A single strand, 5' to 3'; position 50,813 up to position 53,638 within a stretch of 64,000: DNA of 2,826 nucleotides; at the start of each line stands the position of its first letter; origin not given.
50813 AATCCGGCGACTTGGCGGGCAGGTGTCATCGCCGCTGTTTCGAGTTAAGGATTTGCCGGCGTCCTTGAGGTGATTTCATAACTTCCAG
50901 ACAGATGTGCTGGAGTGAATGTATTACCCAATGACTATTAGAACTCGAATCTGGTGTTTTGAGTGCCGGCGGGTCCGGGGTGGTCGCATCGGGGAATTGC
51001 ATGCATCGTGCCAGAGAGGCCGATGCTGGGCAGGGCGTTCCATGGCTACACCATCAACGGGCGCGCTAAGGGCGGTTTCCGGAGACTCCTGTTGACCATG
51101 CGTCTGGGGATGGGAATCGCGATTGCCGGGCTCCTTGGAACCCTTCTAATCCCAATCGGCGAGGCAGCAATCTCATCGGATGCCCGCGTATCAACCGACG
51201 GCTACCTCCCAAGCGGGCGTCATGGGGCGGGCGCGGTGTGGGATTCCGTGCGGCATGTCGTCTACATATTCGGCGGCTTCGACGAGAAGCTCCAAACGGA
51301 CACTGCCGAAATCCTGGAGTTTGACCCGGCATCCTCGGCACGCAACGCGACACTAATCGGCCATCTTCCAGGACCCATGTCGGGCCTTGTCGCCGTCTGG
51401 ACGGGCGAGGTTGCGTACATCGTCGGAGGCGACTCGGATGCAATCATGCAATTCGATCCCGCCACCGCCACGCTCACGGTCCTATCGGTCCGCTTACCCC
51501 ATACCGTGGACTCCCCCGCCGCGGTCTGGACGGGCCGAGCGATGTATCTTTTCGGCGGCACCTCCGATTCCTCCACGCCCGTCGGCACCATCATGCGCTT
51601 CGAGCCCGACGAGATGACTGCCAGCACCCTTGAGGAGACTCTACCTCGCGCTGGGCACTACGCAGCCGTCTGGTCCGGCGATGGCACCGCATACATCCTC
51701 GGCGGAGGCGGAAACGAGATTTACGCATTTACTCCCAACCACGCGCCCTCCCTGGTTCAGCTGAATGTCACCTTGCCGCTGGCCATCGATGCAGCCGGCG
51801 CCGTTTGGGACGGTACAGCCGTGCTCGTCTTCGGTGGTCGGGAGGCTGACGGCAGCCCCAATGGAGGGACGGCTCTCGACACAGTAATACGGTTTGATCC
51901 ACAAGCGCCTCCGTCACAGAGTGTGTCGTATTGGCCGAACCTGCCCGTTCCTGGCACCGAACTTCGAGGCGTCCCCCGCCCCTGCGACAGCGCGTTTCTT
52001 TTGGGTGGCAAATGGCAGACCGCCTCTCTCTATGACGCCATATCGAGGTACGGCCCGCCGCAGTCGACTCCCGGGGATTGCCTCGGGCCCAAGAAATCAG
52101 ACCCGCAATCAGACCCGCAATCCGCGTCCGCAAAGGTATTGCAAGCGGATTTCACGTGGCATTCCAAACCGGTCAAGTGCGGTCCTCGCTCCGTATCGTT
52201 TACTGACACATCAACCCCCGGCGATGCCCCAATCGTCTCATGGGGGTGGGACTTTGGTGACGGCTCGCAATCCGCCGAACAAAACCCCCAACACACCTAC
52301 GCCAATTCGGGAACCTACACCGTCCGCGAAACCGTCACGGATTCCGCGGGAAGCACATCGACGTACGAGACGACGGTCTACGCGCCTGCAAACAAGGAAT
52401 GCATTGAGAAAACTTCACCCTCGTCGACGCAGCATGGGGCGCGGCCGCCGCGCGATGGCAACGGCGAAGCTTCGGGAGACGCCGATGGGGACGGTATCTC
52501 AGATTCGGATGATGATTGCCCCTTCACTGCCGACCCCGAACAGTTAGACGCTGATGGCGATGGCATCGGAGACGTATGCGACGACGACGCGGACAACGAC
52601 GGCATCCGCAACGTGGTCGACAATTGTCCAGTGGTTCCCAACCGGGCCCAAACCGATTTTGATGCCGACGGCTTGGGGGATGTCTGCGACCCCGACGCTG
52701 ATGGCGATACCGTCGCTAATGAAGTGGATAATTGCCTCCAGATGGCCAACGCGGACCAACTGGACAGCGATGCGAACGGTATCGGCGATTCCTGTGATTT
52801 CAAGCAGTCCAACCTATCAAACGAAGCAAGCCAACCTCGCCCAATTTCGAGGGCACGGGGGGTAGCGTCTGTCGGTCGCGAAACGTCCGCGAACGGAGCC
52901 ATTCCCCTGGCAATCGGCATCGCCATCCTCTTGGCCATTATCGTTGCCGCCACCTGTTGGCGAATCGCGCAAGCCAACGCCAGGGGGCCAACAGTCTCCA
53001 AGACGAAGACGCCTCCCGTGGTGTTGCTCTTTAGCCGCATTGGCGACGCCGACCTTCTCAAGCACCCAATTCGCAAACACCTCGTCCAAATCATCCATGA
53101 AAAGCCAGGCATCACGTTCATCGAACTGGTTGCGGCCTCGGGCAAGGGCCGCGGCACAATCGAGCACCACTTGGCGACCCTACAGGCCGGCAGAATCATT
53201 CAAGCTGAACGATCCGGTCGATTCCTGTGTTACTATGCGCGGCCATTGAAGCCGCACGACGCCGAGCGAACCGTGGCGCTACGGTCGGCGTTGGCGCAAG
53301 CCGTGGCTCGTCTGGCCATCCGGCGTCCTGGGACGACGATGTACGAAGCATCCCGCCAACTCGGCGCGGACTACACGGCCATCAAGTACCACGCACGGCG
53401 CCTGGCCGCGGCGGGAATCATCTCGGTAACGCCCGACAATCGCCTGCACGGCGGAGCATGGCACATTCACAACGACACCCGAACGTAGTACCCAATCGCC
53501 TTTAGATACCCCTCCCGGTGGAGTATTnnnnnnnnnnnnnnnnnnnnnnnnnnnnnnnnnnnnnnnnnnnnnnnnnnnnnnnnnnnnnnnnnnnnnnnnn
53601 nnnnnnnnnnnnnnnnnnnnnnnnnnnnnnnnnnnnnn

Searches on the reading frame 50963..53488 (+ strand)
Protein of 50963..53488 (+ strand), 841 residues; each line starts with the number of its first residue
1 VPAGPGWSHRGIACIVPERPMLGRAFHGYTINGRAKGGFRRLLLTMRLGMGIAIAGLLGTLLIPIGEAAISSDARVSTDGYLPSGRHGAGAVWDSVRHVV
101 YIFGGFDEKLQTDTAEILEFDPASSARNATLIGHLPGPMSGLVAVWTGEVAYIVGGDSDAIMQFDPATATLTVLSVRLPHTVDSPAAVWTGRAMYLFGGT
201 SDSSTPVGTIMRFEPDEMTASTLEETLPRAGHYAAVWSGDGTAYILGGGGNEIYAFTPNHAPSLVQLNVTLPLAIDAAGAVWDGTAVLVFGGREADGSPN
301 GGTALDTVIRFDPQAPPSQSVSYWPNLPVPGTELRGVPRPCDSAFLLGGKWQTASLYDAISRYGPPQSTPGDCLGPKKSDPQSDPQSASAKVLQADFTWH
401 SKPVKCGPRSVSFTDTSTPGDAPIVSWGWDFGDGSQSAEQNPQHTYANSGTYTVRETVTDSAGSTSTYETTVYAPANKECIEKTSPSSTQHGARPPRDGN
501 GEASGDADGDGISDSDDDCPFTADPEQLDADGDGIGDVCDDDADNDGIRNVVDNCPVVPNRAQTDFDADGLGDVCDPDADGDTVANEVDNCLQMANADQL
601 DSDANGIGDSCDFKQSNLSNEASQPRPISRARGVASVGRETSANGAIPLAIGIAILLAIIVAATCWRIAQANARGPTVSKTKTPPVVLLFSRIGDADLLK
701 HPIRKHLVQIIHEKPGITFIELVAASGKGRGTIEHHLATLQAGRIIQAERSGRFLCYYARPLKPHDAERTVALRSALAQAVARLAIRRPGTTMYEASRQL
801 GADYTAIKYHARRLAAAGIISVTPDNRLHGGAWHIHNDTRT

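Call 3: search_protein_families(library=pfam, proteins=[window:50963-53488:+], max_evalue=0.01)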
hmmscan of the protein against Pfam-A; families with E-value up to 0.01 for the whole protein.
window:50963-53488:+ (841 aa): 14 families
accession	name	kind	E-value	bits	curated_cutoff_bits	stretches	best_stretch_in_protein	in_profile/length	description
PF02412.23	TSP_3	-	3e-26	91.2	25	3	529-563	2-36/36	Thrombospondin type 3 repeat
PF24681.1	Kelch_KLHDC2_KLHL20_DRC7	-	1.2e-21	77.5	50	2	75-248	40-221/221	KLHDC2/KLHL20/DRC7 Kelch-repeats domain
PF18911.6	PKD_4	-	1e-16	61.2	27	1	409-469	18-80/85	PKD domain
PF00801.26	PKD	-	2.6e-12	47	23.5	1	409-467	15-75/80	PKD domain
PF13964.12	Kelch_6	-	7.5e-10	38.9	25.3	0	280-330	8-49/50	Kelch motif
PF24981.1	Beta-prop_ATRN-LZTR1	-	3.9e-09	36.6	50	1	75-158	137-221/289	Attractin/LZTR1 beta-propeller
PF13415.12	Kelch_3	-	2.1e-08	34.6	22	0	192-235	2-44/48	Galactose oxidase, central domain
PF01344.31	Kelch_1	-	8.2e-07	28.9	20.1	0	95-117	9-31/46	Kelch motif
PF24266.1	HTH_HVO_0163_N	-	3.2e-06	27.6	31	1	704-760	4-60/70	HVO_0163, N-terminal HTH domain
PF24996.1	NANM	-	3.6e-06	26.5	45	0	183-254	55-130/350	N-acetylneuraminate epimerase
PF13412.12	HTH_24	-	7e-05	22.8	21.9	0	703-746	4-47/48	Winged helix-turn-helix DNA-binding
PF13418.12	Kelch_4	-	0.00029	21.2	21.6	0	286-314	14-37/49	Galactose oxidase, central domain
PF07646.21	Kelch_2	-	0.0033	17.8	21.3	0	95-124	9-38/48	Kelch motif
PF25212.1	HVO_A0114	-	0.0092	16.2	27.6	0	791-827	37-73/84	HVO_A0114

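Call 19: find_homologous_proteins(query=window:51098-53488:+, max_evalue=0.00001)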
Query window:51098-53488:+ (796 aa): 1388 proteins with E <= 0.00001 among 8000 candidates; the best 120 are listed.
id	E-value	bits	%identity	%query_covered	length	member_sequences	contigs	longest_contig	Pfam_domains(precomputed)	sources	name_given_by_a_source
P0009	0.0e+0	1824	100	100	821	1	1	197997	PF02412.24,PF24996.1,PF13412.13,PF00801.27,PF24681.2,PF13415.13,PF24981.2,PF01344.32,PF24266.2,PF18911.7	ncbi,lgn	-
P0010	3.7e-123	431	52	17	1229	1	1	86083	PF02412.24,PF00801.27,PF17963.8,PF17892.8,PF05345.19,PF10633.16,PF18911.7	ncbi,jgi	-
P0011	1.3e-122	429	59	13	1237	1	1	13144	PF02412.24,PF13715.13,PF13620.13,PF22904.4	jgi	jgi:hypothetical protein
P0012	2.3e-115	405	41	16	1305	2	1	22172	PF16820.12,PF00801.27,PF08308.18,PF01835.26,PF18911.7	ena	-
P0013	3.1e-106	375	32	61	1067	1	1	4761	PF02412.24,PF00801.27,PF24681.2,PF13415.13,PF24981.2,PF01344.32,PF18911.7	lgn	-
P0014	8.3e-103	363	52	12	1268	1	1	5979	PF02412.24,PF17963.8,PF00144.30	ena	-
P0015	4.2e-102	361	34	15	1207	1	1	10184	PF02412.24,PF02369.23,PF13620.13,PF22904.4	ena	-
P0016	4.3e-99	351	55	13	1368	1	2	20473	PF02412.24,PF13243.13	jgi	-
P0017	1.6e-98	349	39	13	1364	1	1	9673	PF02412.24,PF25778.2,PF06739.18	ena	-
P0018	7.5e-94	334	59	14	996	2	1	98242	PF02412.24,PF17164.11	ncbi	ncbi:MAG: thrombospondin type 3 repeat-containing protein [Anaerolineae bacterium]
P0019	2.7e-92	328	56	14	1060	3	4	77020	PF02412.24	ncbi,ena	-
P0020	2.8e-91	325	42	14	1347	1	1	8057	PF02412.24,PF13576.13,PF01496.25,PF13599.14,PF00805.29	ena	-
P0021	3.9e-91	325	44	15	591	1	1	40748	PF02412.24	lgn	-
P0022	3.3e-90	322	56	13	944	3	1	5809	PF02412.24,PF02225.28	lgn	-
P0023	1.7e-89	319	47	8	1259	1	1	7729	PF16820.12,PF00801.27,PF18981.7,PF13585.13,PF08329.17,PF18911.7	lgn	-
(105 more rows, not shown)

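Call 32: search_protein_families(library=ncbifam, proteins=[window:51098-53488:+], max_evalue=0.01)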
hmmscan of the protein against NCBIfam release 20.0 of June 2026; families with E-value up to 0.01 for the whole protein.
window:51098-53488:+ (796 aa): 8 families
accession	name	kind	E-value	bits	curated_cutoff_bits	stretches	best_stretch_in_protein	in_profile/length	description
NF047638.1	throspo3_MtsC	equivalog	1.5e-40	139.4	350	2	456-532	190-266/428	cell-cell cohesion MYXO-CTERM protein MtsC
NF045500.1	Omp28_seleno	equivalog_domain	4.1e-18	65.9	200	3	496-532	273-309/377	Omp28-related selenoprotein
NF033788.1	HTH_metalloreg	subfamily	4.8e-06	26.3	55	1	653-716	7-70/77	metalloregulator ArsR/SmtB family transcription factor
TIGR00864.1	PCC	subfamily_domain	6.8e-05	19.4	1861.4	1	364-430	1072-1139/2700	polycystin cation channel protein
NF010730.0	PRK14131.1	subfamily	0.00079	18.3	416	0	44-117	84-161/384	N-acetylneuraminate epimerase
NF033789.1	repress_SdpR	subfamily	0.0016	18.3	100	1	654-712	5-62/79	autorepressor SdpR family transcription factor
NF053755.1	MsvR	equivalog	0.002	17.9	220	1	650-704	6-59/236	transcriptional factor MsvR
NF058578.1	CPR_pilus_PamR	equivalog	0.0029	16.5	300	1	384-421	185-230/297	pilus system RbmA-like protein PamR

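Call 44: find_encoding_contigs(protein=P0013, flank=5000, max_places=3)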
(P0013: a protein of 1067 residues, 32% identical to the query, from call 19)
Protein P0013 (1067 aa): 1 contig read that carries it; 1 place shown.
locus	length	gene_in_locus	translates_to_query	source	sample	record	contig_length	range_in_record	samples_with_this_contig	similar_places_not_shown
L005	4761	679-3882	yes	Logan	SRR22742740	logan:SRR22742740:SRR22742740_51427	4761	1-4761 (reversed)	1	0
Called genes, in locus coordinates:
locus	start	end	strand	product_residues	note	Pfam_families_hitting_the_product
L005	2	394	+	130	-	?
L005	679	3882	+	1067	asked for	PF13415:Beta-prop_FBX42 (faint), PF24681:Kelch_KLHDC2_KLHL20_DRC7, PF24981:Beta-prop_ATRN-LZTR1, PF24681:Kelch_KLHDC2_KLHL20_DRC7, PF02412:TSP_3, PF18911:PKD_4 (weak), PF00801:PKD (weak), PF18911:PKD_4, +1 more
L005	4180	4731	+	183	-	PF02568:ThiI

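Call 79: search_protein_families(library=pfam, alignment_id=A4, max_evalue=0.0001)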
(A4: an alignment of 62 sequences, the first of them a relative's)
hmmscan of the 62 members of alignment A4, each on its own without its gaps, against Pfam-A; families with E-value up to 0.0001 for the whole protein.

A. member 1, P0009 (821 aa): 11 families
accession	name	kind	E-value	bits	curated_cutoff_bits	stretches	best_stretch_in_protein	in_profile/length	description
PF02412.23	TSP_3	-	2.7e-26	91.4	25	2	509-543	2-36/36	Thrombospondin type 3 repeat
PF24681.1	Kelch_KLHDC2_KLHL20_DRC7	-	1.1e-21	77.6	50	2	55-228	40-221/221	KLHDC2/KLHL20/DRC7 Kelch-repeats domain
PF18911.6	PKD_4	-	9.6e-17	61.3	27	1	389-449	18-80/85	PKD domain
PF00801.26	PKD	-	2.5e-12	47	23.5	1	389-447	15-75/80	PKD domain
PF13964.12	Kelch_6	-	6.5e-10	39.1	25.3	0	260-310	8-49/50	Kelch motif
PF24981.1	Beta-prop_ATRN-LZTR1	-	3.6e-09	36.7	50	1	55-138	137-221/289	Attractin/LZTR1 beta-propeller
PF13415.12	Kelch_3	-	2.1e-08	34.5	22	0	172-215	2-44/48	Galactose oxidase, central domain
PF01344.31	Kelch_1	-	7.3e-07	29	20.1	0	75-97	9-31/46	Kelch motif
PF24266.1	HTH_HVO_0163_N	-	3e-06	27.6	31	0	684-740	4-60/70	HVO_0163, N-terminal HTH domain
PF24996.1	NANM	-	3.3e-06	26.6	45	0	163-234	55-130/350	N-acetylneuraminate epimerase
PF13412.12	HTH_24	-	6.6e-05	22.8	21.9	0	683-726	4-47/48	Winged helix-turn-helix DNA-binding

B. families by the number of members that match (of 62 scanned): 38 families (the first 25 are shown)
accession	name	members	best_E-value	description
PF13412.12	HTH_24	62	4.5e-19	Winged helix-turn-helix DNA-binding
PF24266.1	HTH_HVO_0163_N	61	5.7e-22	HVO_0163, N-terminal HTH domain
PF12840.13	HTH_20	60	3.4e-22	Helix-turn-helix domain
PF12802.13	MarR_2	60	1e-15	MarR family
PF01022.26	HTH_5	56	1.7e-15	Bacterial regulatory protein, arsR family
PF09339.16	HTH_IclR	40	1.2e-13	IclR helix-turn-helix domain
PF01047.28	MarR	30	1.1e-09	MarR family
PF02412.23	TSP_3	15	3.4e-31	Thrombospondin type 3 repeat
PF25212.1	HVO_A0114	15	4.9e-08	HVO_A0114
PF18911.6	PKD_4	12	2.8e-29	PKD domain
PF00801.26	PKD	10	4.1e-21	PKD domain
PF13545.12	HTH_Crp_2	10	1.2e-06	Crp-like helix-turn-helix domain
PF01978.25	TrmB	10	6e-06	Sugar-specific transcriptional regulator TrmB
PF25213.1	HVO_A0261_N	6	1.4e-06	HVO_A0261 N-terminal domain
PF24034.1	DUF7343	4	8.6e-06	Domain of unknown function (DUF7343)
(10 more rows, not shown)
